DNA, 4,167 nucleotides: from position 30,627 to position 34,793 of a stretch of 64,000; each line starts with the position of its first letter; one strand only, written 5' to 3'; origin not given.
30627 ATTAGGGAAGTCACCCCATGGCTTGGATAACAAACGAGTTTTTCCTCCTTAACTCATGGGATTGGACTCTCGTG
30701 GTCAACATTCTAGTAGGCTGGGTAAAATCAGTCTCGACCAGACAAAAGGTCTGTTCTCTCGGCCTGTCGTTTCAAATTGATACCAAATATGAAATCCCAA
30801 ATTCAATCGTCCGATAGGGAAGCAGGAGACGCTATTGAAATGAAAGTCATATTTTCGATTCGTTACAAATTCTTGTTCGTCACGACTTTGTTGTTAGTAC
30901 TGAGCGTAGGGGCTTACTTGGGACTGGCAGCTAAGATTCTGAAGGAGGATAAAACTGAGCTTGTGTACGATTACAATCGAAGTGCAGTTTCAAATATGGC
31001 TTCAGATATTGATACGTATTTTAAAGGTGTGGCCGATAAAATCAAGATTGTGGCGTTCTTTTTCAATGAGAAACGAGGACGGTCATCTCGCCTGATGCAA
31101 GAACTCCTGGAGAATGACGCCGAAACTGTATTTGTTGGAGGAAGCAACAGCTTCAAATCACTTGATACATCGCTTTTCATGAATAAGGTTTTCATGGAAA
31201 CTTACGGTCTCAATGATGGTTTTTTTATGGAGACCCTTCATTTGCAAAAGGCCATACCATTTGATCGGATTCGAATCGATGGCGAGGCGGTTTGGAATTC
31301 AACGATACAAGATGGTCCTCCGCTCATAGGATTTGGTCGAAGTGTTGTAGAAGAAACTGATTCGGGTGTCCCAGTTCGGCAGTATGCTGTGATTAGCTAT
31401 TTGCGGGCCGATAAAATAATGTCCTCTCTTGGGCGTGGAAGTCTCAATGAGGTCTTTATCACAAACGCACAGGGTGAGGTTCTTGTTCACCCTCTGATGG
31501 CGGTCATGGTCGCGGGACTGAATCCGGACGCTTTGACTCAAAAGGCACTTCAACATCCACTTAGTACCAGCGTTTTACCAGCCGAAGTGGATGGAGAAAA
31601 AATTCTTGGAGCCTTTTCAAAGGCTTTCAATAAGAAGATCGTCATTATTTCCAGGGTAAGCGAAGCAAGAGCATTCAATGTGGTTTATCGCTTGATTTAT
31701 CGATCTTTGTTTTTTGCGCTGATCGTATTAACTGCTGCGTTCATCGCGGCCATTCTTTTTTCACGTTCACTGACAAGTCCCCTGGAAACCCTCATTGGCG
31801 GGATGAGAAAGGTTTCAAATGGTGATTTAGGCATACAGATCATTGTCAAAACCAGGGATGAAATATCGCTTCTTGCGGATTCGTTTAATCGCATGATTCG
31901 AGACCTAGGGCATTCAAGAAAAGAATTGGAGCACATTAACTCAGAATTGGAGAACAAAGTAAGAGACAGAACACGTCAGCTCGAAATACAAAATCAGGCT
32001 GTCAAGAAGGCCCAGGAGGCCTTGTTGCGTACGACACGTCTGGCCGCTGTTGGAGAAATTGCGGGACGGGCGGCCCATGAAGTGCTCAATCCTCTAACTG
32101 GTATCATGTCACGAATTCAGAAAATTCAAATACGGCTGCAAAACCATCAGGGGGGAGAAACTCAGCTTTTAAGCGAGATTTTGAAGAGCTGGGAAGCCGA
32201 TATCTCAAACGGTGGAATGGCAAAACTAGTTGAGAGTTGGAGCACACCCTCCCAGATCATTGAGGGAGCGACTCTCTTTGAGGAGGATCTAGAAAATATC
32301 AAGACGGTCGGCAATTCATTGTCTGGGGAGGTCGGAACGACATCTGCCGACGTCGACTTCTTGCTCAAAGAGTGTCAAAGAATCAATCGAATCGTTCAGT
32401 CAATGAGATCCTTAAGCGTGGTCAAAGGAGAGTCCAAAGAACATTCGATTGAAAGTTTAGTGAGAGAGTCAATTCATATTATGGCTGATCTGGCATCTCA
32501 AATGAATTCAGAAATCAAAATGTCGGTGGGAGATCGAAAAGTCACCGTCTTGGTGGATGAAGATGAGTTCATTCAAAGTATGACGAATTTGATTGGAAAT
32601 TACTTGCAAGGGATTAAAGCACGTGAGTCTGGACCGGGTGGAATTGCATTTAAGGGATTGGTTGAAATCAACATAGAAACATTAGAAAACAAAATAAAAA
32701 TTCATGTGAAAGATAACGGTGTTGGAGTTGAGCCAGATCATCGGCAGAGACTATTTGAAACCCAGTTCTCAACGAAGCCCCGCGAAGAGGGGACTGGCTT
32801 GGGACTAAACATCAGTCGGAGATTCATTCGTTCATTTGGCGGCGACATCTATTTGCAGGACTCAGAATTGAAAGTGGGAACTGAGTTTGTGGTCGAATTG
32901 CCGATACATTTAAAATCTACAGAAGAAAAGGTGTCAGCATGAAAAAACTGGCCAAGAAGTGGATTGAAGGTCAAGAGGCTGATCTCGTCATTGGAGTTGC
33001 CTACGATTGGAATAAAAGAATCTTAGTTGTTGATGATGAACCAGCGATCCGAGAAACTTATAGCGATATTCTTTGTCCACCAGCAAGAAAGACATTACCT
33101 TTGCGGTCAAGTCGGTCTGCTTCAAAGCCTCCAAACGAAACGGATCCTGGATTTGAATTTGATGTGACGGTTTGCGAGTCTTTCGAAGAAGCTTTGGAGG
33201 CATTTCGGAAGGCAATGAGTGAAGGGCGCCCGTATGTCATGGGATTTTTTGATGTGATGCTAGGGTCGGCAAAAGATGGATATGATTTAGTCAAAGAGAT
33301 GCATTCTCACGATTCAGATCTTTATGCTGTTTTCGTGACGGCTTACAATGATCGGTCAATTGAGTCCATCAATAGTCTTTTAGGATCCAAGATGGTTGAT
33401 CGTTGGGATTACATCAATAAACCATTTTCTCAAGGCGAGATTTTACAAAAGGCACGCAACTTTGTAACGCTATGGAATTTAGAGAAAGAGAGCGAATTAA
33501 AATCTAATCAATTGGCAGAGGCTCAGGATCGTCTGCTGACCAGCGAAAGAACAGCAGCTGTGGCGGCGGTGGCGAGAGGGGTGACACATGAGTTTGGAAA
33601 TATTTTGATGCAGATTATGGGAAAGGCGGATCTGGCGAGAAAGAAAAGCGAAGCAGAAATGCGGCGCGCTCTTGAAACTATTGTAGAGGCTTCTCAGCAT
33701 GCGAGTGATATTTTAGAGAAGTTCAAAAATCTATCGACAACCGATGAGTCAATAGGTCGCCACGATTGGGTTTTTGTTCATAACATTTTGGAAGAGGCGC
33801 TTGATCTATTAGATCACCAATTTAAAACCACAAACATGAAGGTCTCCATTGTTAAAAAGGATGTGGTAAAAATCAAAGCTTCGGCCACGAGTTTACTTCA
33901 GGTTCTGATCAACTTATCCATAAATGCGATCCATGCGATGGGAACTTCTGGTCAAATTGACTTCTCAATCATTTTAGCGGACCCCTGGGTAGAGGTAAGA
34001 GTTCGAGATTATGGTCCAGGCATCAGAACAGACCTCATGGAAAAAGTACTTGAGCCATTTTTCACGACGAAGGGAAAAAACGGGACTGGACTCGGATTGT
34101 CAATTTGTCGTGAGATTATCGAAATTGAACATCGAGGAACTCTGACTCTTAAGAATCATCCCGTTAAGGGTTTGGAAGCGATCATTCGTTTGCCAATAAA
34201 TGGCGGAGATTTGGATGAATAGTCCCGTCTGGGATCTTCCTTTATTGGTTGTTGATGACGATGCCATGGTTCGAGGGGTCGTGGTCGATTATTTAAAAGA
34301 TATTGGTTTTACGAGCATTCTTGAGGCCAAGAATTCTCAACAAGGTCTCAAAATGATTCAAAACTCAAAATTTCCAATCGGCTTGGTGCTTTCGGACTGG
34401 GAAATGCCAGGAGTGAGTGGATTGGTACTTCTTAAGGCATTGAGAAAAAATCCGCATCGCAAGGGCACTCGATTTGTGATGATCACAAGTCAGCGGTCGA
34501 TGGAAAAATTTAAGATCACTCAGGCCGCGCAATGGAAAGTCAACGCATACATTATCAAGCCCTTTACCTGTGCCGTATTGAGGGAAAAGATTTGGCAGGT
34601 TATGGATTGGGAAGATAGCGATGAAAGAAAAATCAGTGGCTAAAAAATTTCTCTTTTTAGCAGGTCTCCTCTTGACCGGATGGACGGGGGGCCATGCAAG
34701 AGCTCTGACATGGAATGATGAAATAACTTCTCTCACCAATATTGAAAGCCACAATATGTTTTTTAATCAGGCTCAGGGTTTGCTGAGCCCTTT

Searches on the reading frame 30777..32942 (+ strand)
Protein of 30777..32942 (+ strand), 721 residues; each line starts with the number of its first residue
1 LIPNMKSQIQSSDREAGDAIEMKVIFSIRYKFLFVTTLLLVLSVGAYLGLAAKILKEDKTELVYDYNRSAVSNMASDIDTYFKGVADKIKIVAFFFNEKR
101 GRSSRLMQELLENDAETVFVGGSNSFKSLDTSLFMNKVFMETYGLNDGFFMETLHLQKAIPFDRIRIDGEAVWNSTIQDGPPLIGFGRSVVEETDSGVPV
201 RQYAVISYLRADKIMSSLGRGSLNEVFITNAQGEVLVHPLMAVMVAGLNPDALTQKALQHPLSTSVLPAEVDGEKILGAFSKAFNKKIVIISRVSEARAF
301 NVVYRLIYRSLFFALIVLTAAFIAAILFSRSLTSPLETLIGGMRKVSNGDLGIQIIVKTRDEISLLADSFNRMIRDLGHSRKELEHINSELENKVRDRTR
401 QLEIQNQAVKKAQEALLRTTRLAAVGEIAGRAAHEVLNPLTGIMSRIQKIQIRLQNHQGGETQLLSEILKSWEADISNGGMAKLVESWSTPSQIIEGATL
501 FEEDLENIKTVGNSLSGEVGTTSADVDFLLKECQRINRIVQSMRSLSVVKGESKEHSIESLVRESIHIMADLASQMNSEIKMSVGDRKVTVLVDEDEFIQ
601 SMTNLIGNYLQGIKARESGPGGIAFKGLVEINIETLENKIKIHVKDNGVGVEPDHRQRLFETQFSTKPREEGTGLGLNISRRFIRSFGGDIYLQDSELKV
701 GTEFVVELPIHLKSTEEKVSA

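Call 6: search_protein_families(library=pfam, proteins=[window:30777-32942:+], max_evalue=0.001)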
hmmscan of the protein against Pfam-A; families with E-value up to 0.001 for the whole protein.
window:30777-32942:+ (721 aa): 2 families
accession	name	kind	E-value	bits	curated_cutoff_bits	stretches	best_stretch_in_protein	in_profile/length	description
PF02518.31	HATPase_c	-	1e-18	68.2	26.4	1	594-710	2-109/111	Histidine kinase-, DNA gyrase B-, and HSP90-like ATPase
PF00672.30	HAMP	-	1.3e-11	45.1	25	1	327-377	1-51/53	HAMP domain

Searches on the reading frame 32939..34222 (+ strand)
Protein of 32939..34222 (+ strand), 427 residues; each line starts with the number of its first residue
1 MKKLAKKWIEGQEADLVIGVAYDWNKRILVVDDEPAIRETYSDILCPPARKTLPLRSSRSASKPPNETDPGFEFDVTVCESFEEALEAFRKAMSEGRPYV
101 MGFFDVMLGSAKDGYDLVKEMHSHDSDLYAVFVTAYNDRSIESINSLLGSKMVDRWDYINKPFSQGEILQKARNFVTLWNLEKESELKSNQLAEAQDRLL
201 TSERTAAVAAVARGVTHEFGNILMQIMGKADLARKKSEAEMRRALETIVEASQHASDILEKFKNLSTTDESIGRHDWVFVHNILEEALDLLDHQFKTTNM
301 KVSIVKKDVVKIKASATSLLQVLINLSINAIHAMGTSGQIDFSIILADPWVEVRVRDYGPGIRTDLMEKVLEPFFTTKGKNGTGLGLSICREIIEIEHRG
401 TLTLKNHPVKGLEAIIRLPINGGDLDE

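Call 6: search_protein_families(library=pfam, proteins=[window:32939-34222:+], max_evalue=0.001)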
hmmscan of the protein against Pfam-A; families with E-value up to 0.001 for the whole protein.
window:32939-34222:+ (427 aa): 3 families
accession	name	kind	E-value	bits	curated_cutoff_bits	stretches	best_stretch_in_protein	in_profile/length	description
PF02518.31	HATPase_c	-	1.4e-21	77.4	26.4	1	316-420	3-109/111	Histidine kinase-, DNA gyrase B-, and HSP90-like ATPase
PF00072.30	Response_reg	-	2.4e-09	37.8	30.2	1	75-172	24-110/111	Response regulator receiver domain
PF00512.31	HisKA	-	1.6e-06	28.5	26.9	1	211-269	5-64/66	His Kinase A (phospho-acceptor) domain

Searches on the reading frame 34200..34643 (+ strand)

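Call 26: search_protein_families(library=pfam, proteins=[window:34200-34643:+], max_evalue=0.001)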
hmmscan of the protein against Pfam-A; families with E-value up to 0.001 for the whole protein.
window:34200-34643:+ (147 aa): 1 family
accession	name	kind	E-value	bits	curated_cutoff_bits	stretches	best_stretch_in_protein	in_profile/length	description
PF00072.30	Response_reg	-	2.7e-19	69.8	30.2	1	16-131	2-110/111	Response regulator receiver domain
